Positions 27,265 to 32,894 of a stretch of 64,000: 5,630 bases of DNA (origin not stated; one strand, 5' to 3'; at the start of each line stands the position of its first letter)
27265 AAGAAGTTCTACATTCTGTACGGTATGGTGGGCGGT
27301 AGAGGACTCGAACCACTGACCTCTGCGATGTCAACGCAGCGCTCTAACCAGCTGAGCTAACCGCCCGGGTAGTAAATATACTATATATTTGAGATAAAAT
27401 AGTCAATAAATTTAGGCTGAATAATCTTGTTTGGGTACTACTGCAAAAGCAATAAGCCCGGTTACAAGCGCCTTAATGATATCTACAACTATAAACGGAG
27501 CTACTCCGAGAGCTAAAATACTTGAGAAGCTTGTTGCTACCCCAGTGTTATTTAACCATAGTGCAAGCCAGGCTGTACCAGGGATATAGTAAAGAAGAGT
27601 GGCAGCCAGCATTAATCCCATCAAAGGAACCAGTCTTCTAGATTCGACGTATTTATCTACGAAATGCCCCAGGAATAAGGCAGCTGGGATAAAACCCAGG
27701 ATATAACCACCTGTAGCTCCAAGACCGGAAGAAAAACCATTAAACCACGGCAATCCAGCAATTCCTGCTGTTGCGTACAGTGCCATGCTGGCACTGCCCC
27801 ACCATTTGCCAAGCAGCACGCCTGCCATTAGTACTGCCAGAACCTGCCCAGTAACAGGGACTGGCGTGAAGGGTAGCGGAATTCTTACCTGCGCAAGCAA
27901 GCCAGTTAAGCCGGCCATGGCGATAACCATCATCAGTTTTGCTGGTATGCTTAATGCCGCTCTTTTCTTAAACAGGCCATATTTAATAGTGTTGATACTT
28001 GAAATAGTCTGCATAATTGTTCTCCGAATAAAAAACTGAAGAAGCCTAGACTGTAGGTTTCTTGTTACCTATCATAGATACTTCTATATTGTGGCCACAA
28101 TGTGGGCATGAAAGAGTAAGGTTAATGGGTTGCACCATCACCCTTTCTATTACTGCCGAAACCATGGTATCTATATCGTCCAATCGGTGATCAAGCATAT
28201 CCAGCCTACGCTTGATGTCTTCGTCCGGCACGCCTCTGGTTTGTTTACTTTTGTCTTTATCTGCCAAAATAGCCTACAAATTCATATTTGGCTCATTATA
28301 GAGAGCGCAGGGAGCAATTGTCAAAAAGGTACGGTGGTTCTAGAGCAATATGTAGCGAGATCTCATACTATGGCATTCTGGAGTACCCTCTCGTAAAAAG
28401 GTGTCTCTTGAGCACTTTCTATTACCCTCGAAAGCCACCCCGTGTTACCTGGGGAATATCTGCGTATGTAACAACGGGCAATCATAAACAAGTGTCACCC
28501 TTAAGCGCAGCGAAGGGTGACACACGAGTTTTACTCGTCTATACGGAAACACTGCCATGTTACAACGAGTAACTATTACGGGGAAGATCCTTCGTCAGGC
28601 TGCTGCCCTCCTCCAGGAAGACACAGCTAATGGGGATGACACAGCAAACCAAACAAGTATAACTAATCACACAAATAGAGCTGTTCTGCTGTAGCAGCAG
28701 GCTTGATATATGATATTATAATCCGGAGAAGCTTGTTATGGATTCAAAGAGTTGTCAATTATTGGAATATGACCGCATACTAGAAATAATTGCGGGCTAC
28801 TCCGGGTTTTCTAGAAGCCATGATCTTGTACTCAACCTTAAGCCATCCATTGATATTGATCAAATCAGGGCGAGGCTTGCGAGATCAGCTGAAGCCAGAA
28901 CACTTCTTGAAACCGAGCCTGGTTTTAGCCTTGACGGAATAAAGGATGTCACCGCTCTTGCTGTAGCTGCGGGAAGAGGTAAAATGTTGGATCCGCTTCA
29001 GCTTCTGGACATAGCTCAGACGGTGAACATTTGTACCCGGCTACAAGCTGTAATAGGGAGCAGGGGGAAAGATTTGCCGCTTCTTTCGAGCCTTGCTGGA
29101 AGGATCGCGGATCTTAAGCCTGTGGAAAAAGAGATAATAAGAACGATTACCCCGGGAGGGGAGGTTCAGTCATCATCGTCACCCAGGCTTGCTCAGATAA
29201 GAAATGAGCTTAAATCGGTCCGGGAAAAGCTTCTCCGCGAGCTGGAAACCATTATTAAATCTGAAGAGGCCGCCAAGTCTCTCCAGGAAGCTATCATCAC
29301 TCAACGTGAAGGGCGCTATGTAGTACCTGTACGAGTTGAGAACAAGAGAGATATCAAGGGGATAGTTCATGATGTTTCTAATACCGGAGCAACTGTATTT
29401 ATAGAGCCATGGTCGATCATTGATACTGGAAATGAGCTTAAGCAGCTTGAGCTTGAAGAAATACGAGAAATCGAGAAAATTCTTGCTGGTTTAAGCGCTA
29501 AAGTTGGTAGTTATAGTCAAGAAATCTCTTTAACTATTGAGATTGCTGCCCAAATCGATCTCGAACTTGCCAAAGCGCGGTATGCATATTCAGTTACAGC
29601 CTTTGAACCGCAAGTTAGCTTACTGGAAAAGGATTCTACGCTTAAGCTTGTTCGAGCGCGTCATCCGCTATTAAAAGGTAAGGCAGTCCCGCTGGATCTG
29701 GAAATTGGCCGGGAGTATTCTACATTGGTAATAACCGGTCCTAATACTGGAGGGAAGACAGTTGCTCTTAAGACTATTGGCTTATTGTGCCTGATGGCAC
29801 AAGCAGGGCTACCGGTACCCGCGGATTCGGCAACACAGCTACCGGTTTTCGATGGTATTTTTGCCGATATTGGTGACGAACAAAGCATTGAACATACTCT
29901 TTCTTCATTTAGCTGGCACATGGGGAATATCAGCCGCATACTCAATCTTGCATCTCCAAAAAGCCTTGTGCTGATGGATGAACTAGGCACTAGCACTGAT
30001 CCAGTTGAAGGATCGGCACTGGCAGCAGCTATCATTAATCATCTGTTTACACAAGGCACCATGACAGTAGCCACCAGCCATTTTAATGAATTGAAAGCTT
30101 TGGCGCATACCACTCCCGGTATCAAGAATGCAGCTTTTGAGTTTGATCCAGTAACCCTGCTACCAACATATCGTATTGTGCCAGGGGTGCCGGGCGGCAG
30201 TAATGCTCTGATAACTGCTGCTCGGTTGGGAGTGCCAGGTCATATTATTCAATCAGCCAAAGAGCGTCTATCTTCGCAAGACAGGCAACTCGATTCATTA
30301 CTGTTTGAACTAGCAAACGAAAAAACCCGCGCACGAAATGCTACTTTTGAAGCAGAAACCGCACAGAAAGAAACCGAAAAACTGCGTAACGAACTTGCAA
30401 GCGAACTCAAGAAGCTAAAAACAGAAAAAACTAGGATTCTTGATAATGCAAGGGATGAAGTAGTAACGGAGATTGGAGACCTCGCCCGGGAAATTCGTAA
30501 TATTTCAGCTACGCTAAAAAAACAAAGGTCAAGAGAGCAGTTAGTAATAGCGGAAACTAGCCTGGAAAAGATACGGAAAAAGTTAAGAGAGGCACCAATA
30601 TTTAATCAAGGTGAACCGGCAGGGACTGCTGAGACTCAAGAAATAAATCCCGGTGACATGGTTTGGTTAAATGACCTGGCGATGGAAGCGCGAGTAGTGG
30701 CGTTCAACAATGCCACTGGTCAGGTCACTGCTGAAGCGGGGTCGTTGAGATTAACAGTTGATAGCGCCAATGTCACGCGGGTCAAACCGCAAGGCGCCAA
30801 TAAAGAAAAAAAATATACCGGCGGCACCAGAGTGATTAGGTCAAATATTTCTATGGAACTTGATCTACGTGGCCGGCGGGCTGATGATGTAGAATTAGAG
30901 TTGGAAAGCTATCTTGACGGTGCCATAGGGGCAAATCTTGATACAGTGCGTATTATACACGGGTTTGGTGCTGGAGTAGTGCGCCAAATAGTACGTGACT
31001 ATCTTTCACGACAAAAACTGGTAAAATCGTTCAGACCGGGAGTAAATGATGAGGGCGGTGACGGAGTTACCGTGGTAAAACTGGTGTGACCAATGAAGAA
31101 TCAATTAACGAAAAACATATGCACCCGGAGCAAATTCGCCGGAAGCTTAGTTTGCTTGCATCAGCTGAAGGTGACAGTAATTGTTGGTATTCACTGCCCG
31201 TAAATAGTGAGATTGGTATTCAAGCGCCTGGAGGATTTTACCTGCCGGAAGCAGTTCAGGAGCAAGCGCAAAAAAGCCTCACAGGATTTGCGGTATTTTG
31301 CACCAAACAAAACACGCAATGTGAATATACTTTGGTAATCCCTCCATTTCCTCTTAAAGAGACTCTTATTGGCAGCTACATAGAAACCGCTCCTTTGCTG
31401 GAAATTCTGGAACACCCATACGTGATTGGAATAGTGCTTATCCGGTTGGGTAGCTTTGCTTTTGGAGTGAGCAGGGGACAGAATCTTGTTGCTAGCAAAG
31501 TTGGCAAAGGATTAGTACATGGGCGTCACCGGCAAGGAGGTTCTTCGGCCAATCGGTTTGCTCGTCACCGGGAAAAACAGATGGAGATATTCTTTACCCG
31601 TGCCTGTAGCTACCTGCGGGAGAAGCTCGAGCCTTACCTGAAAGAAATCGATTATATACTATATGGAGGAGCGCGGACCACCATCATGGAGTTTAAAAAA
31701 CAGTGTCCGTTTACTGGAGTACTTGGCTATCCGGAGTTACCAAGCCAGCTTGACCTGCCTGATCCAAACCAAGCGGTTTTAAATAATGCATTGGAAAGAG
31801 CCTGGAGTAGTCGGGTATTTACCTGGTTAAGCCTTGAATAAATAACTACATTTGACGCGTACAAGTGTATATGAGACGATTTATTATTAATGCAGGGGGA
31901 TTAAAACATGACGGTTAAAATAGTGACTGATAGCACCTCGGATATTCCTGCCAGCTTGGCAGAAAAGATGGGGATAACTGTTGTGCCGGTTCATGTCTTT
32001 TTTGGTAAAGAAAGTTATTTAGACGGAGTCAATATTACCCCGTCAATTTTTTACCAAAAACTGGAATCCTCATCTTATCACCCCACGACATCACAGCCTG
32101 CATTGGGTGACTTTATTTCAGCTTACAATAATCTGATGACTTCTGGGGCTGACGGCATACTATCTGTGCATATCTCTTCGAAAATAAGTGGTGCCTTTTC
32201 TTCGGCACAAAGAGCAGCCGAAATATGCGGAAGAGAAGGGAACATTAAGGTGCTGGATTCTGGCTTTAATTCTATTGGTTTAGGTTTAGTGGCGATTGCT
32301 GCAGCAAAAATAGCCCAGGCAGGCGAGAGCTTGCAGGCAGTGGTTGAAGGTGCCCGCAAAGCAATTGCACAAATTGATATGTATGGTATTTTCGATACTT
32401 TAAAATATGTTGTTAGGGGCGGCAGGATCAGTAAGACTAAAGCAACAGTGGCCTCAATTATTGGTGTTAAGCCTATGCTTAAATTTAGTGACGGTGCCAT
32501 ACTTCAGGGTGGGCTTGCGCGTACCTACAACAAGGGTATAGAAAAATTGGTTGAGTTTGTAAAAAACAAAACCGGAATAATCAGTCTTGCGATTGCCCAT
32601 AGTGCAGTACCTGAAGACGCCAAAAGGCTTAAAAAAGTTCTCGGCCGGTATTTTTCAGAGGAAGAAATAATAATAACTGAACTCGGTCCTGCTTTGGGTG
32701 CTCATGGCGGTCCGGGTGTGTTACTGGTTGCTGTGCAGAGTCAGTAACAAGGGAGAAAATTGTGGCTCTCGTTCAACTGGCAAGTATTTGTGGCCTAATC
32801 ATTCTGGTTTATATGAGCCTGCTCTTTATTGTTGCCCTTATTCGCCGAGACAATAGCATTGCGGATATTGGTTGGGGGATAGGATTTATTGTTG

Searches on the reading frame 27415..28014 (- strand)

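Call 74: search_protein_families(library=pfam, proteins=[window:27415-28014:-], max_evalue=0.00001)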
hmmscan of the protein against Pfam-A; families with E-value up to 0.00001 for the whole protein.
window:27415-28014:- (200 aa): 1 family
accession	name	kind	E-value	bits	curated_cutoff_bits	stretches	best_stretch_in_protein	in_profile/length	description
PF02632.19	BioY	-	7.6e-33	113.9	25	1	49-192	1-138/140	BioY family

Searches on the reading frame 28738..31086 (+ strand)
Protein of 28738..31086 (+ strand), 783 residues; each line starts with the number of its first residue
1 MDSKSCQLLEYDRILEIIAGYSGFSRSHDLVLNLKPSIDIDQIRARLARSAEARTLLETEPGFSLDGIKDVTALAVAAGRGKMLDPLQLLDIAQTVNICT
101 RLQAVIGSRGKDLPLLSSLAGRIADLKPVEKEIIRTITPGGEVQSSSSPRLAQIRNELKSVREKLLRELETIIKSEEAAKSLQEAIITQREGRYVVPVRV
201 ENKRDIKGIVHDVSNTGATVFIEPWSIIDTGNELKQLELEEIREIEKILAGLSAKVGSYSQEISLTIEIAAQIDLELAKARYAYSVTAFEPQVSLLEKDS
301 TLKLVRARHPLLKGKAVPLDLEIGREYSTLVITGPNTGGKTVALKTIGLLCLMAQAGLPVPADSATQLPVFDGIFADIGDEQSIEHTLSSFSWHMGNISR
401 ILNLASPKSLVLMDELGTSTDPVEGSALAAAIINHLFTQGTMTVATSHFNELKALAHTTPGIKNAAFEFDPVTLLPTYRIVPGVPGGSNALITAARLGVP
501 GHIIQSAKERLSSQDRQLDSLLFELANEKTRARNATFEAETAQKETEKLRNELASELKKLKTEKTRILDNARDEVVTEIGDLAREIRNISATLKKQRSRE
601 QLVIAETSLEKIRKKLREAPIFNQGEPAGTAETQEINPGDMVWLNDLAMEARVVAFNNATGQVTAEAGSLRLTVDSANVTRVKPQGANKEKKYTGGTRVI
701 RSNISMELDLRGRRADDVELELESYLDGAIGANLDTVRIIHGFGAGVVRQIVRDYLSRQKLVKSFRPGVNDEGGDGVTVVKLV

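Call 74: search_protein_families(library=pfam, proteins=[window:28738-31086:+], max_evalue=0.00001)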
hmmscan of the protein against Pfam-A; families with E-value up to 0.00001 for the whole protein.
window:28738-31086:+ (783 aa): 2 families
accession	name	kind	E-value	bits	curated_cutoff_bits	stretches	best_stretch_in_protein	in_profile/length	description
PF00488.27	MutS_V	-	9.3e-36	124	30.2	1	330-512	1-185/188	MutS domain V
PF01713.27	Smr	-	2.6e-21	76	25.7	1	708-782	1-76/77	Smr domain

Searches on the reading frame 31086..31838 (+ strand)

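Call 75: search_protein_families(library=pfam, proteins=[window:31086-31838:+], max_evalue=0.00001)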
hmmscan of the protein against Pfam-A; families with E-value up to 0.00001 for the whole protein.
window:31086-31838:+ (251 aa): 2 families
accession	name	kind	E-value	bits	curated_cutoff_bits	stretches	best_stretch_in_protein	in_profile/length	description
PF18859.6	acVLRF1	-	3e-24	86.1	27.1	1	114-244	3-129/130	Actinobacteria/chloroflexi VLRF1 release factor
PF18854.6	baeRF_family10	-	4.1e-15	56.8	27.1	1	101-208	3-112/143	Bacterial archaeo-eukaryotic release factor family 10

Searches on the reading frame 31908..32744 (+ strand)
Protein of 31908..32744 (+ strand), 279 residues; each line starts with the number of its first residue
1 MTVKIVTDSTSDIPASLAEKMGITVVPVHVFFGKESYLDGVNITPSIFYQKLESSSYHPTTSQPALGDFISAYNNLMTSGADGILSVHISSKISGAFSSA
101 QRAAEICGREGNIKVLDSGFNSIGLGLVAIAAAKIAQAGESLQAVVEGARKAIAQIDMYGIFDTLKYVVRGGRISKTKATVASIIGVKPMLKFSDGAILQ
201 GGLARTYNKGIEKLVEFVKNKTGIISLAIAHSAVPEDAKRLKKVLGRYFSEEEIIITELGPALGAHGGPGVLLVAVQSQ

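Call 75: search_protein_families(library=pfam, proteins=[window:31908-32744:+], max_evalue=0.00001)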
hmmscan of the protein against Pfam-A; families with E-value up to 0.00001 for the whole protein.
window:31908-32744:+ (279 aa): 2 families
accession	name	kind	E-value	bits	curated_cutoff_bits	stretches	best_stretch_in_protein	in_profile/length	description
PF02645.21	DegV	-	7.1e-76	255.6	27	1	3-276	2-277/280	Uncharacterised protein, DegV family COG1307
PF13684.11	FakA-like_C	-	1.3e-07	31.7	23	1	61-254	29-199/216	Fatty acid kinase subunit A-like, C-terminal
